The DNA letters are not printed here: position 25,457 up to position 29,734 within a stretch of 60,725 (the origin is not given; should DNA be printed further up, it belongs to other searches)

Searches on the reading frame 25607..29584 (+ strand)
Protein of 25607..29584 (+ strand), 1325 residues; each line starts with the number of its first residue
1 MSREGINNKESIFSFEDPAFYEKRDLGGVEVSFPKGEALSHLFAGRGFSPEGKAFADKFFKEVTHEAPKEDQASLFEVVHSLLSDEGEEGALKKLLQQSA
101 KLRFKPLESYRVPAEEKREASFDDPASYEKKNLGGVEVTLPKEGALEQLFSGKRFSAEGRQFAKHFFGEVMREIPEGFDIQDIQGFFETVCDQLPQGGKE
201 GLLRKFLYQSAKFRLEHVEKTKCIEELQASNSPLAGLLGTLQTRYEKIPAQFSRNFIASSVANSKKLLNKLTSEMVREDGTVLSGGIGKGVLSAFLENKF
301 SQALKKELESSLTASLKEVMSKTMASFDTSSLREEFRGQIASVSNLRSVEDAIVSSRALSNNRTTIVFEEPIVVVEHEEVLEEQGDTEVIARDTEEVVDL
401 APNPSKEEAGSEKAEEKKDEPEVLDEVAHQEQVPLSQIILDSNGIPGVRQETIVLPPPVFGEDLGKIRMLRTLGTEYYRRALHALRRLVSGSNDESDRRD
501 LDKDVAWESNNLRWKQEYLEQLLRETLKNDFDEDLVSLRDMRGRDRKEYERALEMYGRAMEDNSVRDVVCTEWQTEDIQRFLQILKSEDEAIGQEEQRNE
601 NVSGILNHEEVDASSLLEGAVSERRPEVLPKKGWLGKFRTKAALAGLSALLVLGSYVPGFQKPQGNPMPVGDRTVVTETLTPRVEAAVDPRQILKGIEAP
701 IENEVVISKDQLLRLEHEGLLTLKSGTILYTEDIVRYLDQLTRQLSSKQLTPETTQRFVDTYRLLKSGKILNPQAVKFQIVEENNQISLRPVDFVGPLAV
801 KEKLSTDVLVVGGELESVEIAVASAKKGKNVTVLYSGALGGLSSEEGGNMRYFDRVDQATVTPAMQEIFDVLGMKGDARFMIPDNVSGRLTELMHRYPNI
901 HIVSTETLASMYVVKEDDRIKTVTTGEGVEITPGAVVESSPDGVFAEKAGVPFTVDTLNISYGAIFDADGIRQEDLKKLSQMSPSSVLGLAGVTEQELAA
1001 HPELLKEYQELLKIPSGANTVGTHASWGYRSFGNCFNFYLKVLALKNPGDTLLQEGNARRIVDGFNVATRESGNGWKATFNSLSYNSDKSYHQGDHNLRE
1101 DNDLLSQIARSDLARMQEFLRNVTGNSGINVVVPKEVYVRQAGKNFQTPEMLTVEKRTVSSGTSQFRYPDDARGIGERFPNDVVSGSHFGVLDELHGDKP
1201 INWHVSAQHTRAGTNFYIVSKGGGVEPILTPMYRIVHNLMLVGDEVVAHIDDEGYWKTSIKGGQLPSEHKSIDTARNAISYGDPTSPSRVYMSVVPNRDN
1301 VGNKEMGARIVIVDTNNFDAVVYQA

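Call 10: search_protein_families(library=pfam, max_evalue=0.001, proteins=[window:25607-29584:+])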
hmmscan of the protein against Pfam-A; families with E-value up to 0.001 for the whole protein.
window:25607-29584:+ (1325 aa): 1 family
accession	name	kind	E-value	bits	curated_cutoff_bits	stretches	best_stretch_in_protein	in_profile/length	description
PF12831.13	FAD_oxidored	-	9.3e-12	45.4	27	1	807-1017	1-182/416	FAD dependent oxidoreductase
